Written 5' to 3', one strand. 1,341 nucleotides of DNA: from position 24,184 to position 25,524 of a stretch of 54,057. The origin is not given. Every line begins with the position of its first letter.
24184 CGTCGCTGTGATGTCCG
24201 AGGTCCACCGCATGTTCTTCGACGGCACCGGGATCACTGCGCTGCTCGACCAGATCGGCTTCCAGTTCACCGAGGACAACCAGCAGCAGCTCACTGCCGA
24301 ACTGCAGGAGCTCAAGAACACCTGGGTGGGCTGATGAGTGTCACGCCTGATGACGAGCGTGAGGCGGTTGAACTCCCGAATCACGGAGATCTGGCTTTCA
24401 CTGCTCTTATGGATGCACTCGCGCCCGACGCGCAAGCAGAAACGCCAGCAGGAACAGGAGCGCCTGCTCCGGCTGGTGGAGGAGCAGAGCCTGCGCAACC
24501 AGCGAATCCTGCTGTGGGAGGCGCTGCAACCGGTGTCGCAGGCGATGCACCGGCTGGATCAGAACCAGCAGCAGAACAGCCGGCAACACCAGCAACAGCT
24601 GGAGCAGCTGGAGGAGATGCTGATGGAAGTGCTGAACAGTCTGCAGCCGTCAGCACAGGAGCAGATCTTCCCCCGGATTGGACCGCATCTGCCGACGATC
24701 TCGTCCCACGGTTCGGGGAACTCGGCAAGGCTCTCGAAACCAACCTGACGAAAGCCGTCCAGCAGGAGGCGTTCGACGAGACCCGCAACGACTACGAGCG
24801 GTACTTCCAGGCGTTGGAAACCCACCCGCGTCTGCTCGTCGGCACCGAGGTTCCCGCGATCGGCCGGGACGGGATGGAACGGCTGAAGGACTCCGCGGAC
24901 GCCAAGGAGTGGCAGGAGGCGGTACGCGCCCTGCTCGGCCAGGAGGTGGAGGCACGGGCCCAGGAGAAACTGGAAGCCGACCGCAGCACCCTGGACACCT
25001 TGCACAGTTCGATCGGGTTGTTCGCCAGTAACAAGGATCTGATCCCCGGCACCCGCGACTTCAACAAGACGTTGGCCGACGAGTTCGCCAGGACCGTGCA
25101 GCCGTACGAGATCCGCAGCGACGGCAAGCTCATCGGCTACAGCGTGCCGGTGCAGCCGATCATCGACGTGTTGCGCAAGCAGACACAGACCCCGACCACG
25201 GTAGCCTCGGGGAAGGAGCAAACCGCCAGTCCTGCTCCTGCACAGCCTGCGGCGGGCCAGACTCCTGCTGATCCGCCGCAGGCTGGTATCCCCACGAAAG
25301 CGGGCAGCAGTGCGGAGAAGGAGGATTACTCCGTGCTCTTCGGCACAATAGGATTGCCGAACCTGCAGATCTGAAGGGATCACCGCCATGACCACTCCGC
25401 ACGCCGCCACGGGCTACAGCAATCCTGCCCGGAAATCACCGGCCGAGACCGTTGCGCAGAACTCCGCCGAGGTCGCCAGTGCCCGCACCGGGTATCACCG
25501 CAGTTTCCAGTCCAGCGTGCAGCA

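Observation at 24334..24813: Codon bias shows a -1 frame switch inside the listed 346-aa ORF: programmed frameshift, indel, or overlapping genes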

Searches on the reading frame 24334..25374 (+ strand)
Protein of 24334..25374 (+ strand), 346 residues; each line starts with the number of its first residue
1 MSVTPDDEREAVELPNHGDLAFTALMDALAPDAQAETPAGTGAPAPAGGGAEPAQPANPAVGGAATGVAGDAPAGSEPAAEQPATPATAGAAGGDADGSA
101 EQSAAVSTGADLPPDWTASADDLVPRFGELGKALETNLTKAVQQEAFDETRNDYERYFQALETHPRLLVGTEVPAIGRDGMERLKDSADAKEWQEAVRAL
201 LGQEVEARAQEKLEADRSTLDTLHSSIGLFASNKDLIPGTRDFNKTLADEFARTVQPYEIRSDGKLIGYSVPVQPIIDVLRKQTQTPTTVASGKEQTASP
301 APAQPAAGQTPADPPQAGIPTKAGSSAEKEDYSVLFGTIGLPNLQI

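Call 5: search_protein_families(library=phrogs, proteins=[window:24334-25374:+], max_evalue=0.01)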
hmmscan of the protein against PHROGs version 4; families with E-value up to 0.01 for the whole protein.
window:24334-25374:+ (346 aa): 0 families

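Call 6: search_protein_families(library=pfam, proteins=[window:24334-25374:+], max_evalue=0.01)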
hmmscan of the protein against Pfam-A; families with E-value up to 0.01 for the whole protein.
window:24334-25374:+ (346 aa): 0 families

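Call 7: find_homologous_proteins(query=window:24334-25371:+, max_evalue=0.001)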
Query window:24334-25371:+ (346 aa): 313 proteins with E <= 0.001 among 8000 candidates; the best 120 are listed.
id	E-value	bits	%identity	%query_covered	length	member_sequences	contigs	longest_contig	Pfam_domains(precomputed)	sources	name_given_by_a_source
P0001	3.4e-112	393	58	98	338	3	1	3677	-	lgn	-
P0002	2.5e-111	391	60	99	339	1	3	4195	-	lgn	-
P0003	3.5e-108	380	59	99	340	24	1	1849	-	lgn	-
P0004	5.2e-108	380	55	100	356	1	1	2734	-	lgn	-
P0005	1.9e-107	378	57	98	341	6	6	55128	-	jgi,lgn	jgi:hypothetical protein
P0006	8.1e-104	366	58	99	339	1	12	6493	-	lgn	-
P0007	9.1e-103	362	57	99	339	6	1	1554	-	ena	-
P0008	2.6e-101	358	55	99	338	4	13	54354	-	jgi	jgi:hypothetical protein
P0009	1.5e-94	335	51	100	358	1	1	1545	-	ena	-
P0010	3.2e-94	334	50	100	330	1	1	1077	-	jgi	jgi:hypothetical protein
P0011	5.3e-94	334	60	65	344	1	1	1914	-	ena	-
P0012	3.2e-93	331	63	73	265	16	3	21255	-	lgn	-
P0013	1.3e-89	319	51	98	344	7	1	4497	-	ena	-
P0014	6.4e-89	317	47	98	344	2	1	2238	-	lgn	-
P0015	4.8e-85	304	44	100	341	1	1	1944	-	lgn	-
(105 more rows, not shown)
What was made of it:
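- Many database homologues of X are about 218 aa (call 7).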

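Call 10: find_related_loci(query=A1, collection=viral_contigs, flank=3000)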
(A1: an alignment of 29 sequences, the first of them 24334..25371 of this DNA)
Query A1 (346 aa) in viral_contigs; peptide patterns used: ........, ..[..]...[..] (x = any residue, [..] = any of these).
149 stretches matched a pattern; 106 encode a relative of the query (tblastn E <= 1e-3); the best 80 are kept; 80 distinct loci.
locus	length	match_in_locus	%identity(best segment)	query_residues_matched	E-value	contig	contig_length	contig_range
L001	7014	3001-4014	59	6-346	3e-118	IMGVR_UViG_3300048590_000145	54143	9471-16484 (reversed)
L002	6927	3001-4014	60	6-346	7e-117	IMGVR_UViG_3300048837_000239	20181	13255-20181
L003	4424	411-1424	59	6-346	2e-117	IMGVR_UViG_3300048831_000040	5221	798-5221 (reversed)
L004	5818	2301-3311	61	6-346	5e-116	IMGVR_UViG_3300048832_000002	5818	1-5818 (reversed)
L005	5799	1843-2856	57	6-346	1e-112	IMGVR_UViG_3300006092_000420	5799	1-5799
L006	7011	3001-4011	57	6-346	6e-107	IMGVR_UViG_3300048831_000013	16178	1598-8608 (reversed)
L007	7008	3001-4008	55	6-346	7e-106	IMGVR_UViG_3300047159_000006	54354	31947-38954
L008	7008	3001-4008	55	6-346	7e-106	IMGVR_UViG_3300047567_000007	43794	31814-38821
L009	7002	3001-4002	56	6-346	2e-101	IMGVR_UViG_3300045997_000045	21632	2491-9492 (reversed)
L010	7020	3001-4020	58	6-346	7e-116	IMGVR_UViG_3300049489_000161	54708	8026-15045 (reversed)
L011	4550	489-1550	53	6-346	1e-96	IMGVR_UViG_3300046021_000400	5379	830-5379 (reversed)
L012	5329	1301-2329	48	1-346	1e-93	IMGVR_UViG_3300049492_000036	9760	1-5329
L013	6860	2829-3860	52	1-346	2e-93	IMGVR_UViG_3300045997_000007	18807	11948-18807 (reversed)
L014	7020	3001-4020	54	1-346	3e-91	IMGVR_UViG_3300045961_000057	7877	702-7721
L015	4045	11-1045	50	1-346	9e-90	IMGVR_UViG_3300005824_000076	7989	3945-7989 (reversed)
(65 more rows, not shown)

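Call 25: search_dna_similar(query=window:24334-25371:+, collection=phages, mode=protein, max_rows=15, max_evalue=0.001)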
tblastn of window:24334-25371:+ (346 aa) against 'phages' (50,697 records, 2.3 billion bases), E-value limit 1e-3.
Records with a match: 58; places in all: 58; records where one place covers at least 80% of the query: 0.
Best place of each record, by identity: <60% 58.
By first word of the organism name: Microbacterium 57; Arthrobacter 1.
By host as written in the record: Microbacterium foliorum NRRL B-24224 31; Microbacterium foliorum NRRL B-24224 SEA 22; Microbacterium paraoxydans NRRL B-14843 2; Arthrobacter globiformis B-2979 1; Microbacterium foliorum 1; Microbacterium foliorum str. NRRL B-24224 1.
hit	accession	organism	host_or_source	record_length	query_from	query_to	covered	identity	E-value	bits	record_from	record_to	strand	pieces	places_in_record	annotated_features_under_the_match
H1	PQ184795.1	Arthrobacter phage MissAmericana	Arthrobacter globiformis B-2979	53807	120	346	66%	44.0%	3e-50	185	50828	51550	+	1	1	48: hypothetical protein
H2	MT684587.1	Microbacterium phage Fede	Microbacterium foliorum NRRL B-24224 SEA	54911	109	341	67%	34.3%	1e-21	102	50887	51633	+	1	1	49: hypothetical protein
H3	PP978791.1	Microbacterium phage KingKamren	Microbacterium foliorum NRRL B-24224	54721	123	343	64%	31.5%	2e-17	89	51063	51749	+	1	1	46: hypothetical protein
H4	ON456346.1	Microbacterium phage Birdfeeder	Microbacterium foliorum NRRL B-24224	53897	141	342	58%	32.9%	1e-17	90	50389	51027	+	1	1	48: hypothetical protein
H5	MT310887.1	Microbacterium phage Unphazed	Microbacterium foliorum NRRL B-24224 SEA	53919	141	342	58%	32.9%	1e-17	90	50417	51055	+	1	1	50: hypothetical protein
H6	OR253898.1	Microbacterium phage DumpQuist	Microbacterium foliorum NRRL B-24224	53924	141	342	58%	32.9%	1e-17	90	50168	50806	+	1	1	49: hypothetical protein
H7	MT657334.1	Microbacterium phage Stormbreaker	Microbacterium foliorum NRRL B-24224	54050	141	342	58%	32.9%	1e-17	90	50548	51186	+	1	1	50: hypothetical protein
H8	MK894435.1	Microbacterium phage Alex44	Microbacterium foliorum NRRL B-24224 SEA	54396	141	342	58%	32.9%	1e-17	90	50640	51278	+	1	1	50: hypothetical protein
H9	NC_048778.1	Microbacterium phage Alex44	Microbacterium foliorum NRRL B-24224 SEA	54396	141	342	58%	32.9%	1e-17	90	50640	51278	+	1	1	50: hypothetical protein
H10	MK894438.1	Microbacterium phage LilyLou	Microbacterium foliorum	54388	141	342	58%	32.9%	1e-17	90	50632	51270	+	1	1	51: hypothetical protein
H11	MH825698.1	Microbacterium phage Burro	Microbacterium paraoxydans NRRL B-14843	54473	117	281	48%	40.1%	3e-32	133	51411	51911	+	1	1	45: hypothetical protein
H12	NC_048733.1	Microbacterium phage Burro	Microbacterium paraoxydans NRRL B-14843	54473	117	281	48%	40.1%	3e-32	133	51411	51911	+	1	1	45: hypothetical protein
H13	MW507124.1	Microbacterium phage BlueRugrat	Microbacterium foliorum NRRL B-24224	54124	141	342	58%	32.4%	1e-17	90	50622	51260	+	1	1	49: hypothetical protein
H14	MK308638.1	Microbacterium phage ArMaWen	Microbacterium foliorum NRRL B-24224 SEA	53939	165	342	51%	34.6%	3e-17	89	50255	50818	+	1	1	49: hypothetical protein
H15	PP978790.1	Microbacterium phage Dashyla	Microbacterium foliorum NRRL B-24224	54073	165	342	51%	34.6%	3e-17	89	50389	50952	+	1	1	49: hypothetical protein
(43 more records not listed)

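Call 27: get_annotated_region(hit=H1, flank=3000)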
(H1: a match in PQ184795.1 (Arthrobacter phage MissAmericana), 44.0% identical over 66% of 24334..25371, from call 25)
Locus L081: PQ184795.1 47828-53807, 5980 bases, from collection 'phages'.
description: Arthrobacter phage MissAmericana, complete genome.
organism: Arthrobacter phage MissAmericana (NCBI taxid 3251006)
taxonomy: Viruses; Duplodnaviria; Heunggongvirae; Uroviricota; Caudoviricetes
host: Arthrobacter globiformis B-2979; source: soil; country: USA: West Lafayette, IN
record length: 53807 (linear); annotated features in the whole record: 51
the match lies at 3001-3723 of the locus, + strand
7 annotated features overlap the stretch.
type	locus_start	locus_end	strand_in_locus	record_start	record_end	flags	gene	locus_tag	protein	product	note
CDS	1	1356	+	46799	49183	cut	45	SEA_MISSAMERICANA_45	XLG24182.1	nozzle protein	-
CDS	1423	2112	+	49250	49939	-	46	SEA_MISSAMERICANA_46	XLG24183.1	hypothetical protein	-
CDS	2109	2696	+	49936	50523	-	47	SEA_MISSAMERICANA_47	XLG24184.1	hypothetical protein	-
CDS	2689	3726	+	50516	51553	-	48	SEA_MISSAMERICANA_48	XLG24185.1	hypothetical protein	-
CDS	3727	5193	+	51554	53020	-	49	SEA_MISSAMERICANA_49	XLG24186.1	terminase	-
CDS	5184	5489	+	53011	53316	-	50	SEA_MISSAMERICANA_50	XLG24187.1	hypothetical protein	-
CDS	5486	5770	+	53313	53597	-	51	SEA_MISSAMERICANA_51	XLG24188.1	hypothetical protein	-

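Call 28: get_annotated_region(hit=H11, flank=3000)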
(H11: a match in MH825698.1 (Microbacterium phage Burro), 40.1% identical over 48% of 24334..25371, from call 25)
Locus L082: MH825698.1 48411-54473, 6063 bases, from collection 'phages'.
description: Microbacterium phage Burro, complete genome.
organism: Microbacterium phage Burro (NCBI taxid 2315703)
taxonomy: Viruses; Duplodnaviria; Heunggongvirae; Uroviricota; Caudoviricetes; Burrovirus; Burrovirus burro
host: Microbacterium paraoxydans NRRL B-14843; source: soil; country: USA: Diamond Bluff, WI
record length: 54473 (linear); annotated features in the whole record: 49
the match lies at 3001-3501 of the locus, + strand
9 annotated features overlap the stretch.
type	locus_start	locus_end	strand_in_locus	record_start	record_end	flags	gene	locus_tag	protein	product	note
CDS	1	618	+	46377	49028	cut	41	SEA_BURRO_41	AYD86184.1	hypothetical protein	-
CDS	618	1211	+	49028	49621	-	42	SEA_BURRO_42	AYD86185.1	hypothetical protein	-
CDS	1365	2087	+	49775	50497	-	43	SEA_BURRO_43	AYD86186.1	hypothetical protein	-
CDS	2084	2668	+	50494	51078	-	44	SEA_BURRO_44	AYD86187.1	hypothetical protein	-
CDS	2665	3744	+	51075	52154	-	45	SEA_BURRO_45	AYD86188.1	hypothetical protein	-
CDS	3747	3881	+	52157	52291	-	46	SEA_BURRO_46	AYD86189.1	hypothetical protein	-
CDS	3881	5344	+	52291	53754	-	47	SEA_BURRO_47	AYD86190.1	terminase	-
CDS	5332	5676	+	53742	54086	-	48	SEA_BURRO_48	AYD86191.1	hypothetical protein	-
CDS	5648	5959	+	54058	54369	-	49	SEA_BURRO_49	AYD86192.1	hypothetical protein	-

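Call 31: get_annotated_region(hit=H8, flank=2500)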
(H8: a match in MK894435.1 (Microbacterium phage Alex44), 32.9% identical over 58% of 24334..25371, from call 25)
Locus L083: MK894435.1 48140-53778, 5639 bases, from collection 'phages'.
description: Microbacterium phage Alex44, complete genome.
organism: Microbacterium phage Alex44 (NCBI taxid 2590877)
taxonomy: Viruses; Duplodnaviria; Heunggongvirae; Uroviricota; Caudoviricetes; Eekayvirinae; Tinytimothyvirus; Tinytimothyvirus alex44
host: Microbacterium foliorum NRRL B-24224 SEA; source: soil, Ames, IA; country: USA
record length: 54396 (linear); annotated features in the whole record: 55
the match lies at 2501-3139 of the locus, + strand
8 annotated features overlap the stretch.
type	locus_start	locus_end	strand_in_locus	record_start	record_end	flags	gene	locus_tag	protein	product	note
CDS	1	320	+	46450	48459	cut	47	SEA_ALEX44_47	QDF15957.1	phosphoesterase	-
CDS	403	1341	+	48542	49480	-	48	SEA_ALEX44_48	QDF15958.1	hypothetical protein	-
CDS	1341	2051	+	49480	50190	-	49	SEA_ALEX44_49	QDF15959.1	hypothetical protein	-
CDS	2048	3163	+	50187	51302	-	50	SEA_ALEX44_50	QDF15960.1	hypothetical protein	-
CDS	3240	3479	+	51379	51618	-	51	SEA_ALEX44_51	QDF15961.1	hypothetical protein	-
CDS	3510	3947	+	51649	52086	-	52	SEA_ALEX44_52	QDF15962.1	hypothetical protein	-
CDS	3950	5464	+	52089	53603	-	53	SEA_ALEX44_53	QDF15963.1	terminase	-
CDS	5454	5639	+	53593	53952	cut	54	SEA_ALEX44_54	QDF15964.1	hypothetical protein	-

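Call 32: get_annotated_region(hit=H2, flank=2500)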
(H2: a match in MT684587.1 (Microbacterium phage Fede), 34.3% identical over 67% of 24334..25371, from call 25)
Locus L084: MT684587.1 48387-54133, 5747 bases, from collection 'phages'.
description: Microbacterium phage Fede, complete genome.
organism: Microbacterium phage Fede (NCBI taxid 2767556)
taxonomy: Viruses; Duplodnaviria; Heunggongvirae; Uroviricota; Caudoviricetes; Eekayvirinae; Akonivirus
host: Microbacterium foliorum NRRL B-24224 SEA; source: soil; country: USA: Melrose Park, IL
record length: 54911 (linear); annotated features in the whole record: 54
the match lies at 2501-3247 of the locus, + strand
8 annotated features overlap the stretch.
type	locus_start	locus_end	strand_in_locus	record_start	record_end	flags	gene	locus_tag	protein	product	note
CDS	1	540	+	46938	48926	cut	46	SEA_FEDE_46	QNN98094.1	hypothetical protein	-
CDS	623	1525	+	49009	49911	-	47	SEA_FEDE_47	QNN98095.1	hypothetical protein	-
CDS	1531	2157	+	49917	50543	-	48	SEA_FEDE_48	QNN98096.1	hypothetical protein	-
CDS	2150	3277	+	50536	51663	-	49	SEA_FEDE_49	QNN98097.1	hypothetical protein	-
CDS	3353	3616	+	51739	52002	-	50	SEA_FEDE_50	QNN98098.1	hypothetical protein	-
CDS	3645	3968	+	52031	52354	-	51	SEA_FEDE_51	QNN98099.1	hypothetical protein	-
CDS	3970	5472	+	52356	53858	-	52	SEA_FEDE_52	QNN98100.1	terminase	-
CDS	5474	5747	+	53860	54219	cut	53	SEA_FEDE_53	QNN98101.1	hypothetical protein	-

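Call 60: predict_structure(alignment_id=A1)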
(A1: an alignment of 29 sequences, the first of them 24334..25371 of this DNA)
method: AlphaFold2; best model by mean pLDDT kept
length: 346 residues; sequences in the alignment: 29
mean_pLDDT: 65.0   pTM: 0.49
mean pLDDT of the five models: 65.0, 64.4, 63.9, 61.4, 61.1
residues with pLDDT >= 90: 98; 70-90: 71; 50-70: 23; < 50: 154
segments of 3 or more residues with pLDDT < 50: 1-15, 31-111, 289-346
pLDDT, mean of each block of 10 residues (from residue 1): 41 48 59 40 36 36 34 39 37 33 38 66 85 88 94 93 93 92 95 95 95 89 85 88 90 90 83 90 72 44 40 43 38 38 35
secondary structure, 60 per line:
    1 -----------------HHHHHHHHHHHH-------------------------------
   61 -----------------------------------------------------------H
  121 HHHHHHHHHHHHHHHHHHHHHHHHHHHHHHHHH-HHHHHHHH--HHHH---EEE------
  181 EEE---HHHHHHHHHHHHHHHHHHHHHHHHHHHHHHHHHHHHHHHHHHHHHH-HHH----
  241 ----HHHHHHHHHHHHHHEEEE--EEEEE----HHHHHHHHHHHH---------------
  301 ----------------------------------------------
elements in order: H18-29 H120-153 H155-162 H165-168 E172-174 E181-183 H187-232 H245-258 E259-262 E265-269 H274-285

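Call 63: fold_search(model_id=the predicted structure, library=pdb)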
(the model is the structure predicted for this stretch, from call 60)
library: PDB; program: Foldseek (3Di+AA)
matches with E <= 10: 24; with E <= 0.001: 0
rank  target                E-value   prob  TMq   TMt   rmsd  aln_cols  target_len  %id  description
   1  7pub_CJ               2.5e+00  0.14  0.11  0.06  10.7        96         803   16  Late assembly intermediate of the Trypanosoma brucei mitoribosomal small subunit (released 2022-05-04)
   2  7uij_D                3.0e+00  0.08  0.13  0.25  24.4       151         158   14  Structural studies of B5-OspC complex (released 2023-04-05)
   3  9bif_E                3.0e+00  0.07  0.13  0.24  24.5       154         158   15  Fab B11-OspCA complex (released 2024-11-20)
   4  5khr_I                3.9e+00  0.04  0.13  0.07  21.5       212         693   13  Model of human Anaphase-promoting complex/Cyclosome complex (APC15 deletion mutant) in complex with the E2 UBE2C/UBCH1 (released 2016-08-24)
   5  9hny_CJ               4.2e+00  0.11  0.11  0.06  10.6        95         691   16  Mitoribosomal small subunit in complex with Mettl15 and Mettl17 (released 2025-03-26)
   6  1l8d_A                5.2e+00  0.12  0.15  0.39   9.2       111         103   19  Rad50 coiled-coil Zn hook (released 2002-08-28)
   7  2dhr_D                5.8e+00  0.07  0.12  0.09  11.1        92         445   17  Whole cytosolic region of ATP-dependent metalloprotease FtsH (G399L) (released 2006-06-27)
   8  8qbr                  6.1e+00  0.06  0.16  0.23  18.5       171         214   12  Cryo-EM structure of Vipp1 helical filament with lattice 1 (Vipp1_L1) (released 2024-09-18)
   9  6sg9_CJ               6.1e+00  0.06  0.10  0.06  10.8        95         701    9  Head domain of the mt-SSU assemblosome from Trypanosoma brucei (released 2019-09-18)
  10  6v6h_A                6.1e+00  0.02  0.08  0.06  16.1       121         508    8  Crystal structure of histidine ammonia-lyase from Trypanosoma cruzi (released 2020-06-10)
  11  1mma                  6.5e+00  0.12  0.10  0.06   6.5        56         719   16  X-RAY STRUCTURES OF THE MGADP, MGATPGAMMAS, AND MGAMPPNP COMPLEXES OF THE DICTYOSTELIUM DISCOIDEUM MYOSIN MOTOR DOMAIN (released 1997-12-03)
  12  6tgz                  6.5e+00  0.02  0.12  0.11  20.3       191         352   13  IE1 from human cytomegalovirus (released 2020-11-25)
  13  6nyy_A                6.8e+00  0.06  0.12  0.10  14.5       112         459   14  human m-AAA protease AFG3L2, substrate-bound (released 2019-05-22)
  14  2dhr_B                7.2e+00  0.06  0.12  0.09  11.1        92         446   17  Whole cytosolic region of ATP-dependent metalloprotease FtsH (G399L) (released 2006-06-27)
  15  9c4k_B                7.6e+00  0.04  0.14  0.06  15.9       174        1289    9  Yersinia entomophaga holotoxin complex in prepore conformation (released 2025-12-31)
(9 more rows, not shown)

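Call 66: fold_search(model_id=the predicted structure, library=viral)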
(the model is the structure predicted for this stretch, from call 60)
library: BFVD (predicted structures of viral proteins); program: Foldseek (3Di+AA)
matches with E <= 10: 106; with E <= 0.001: 2
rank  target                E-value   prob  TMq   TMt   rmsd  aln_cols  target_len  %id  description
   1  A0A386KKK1            2.9e-17  1.00  0.47  0.46  33.8       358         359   35  Uncharacterized protein [Microbacterium phage Burro]
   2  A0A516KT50            6.5e-15  1.00  0.28  0.39  19.9       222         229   36  Uncharacterized protein [Microbacterium phage Araxxi]
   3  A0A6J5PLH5            9.8e-02  0.25  0.17  0.17  30.7       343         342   15  Scaffolding protein [uncultured Caudovirales phage]
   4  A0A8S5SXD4            1.2e-01  0.30  0.16  0.19  24.7       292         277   15  Uncharacterized protein [Siphoviridae sp. ctAkS7]
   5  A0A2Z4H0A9            5.1e-01  0.07  0.10  0.04  35.9       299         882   16  RS1-1 [Human herpesvirus 1]
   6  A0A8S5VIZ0            6.3e-01  0.13  0.16  0.07  33.9       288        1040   14  (no name in the UniProt tables at hand)
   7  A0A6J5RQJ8            7.0e-01  0.14  0.17  0.19  19.6       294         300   13  Uncharacterized protein [uncultured Caudovirales phage]
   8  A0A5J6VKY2            8.3e-01  0.28  0.18  0.39  10.9       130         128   12  Uncharacterized protein [Megaviridae environmental sample]
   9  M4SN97                8.8e-01  0.20  0.17  0.10  14.5       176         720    8  Putative nucleoside triphosphate hydrolase [Cellulophaga phage phiST]
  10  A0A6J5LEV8            9.8e-01  0.06  0.09  0.11  35.7       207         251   17  Uncharacterized protein [uncultured Caudovirales phage]
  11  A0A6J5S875            1.2e+00  0.06  0.12  0.07  37.4       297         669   18  Uncharacterized protein [uncultured Caudovirales phage]
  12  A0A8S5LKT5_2          1.4e+00  0.08  0.13  0.07  17.0       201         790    9  Tail tape measure protein [Siphoviridae sp. ctKcB20]
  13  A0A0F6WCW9            1.4e+00  0.13  0.11  0.27   8.6        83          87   12  Uncharacterized protein [Sinorhizobium phage phiN3]
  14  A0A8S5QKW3            1.5e+00  0.06  0.12  0.15  36.0       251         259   11  Nucleoid-associated protein [Podoviridae sp. ctdRZ1]
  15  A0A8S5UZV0            1.5e+00  0.06  0.11  0.04  25.7       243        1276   14  Minor tail protein [Siphoviridae sp. ctBeL15]
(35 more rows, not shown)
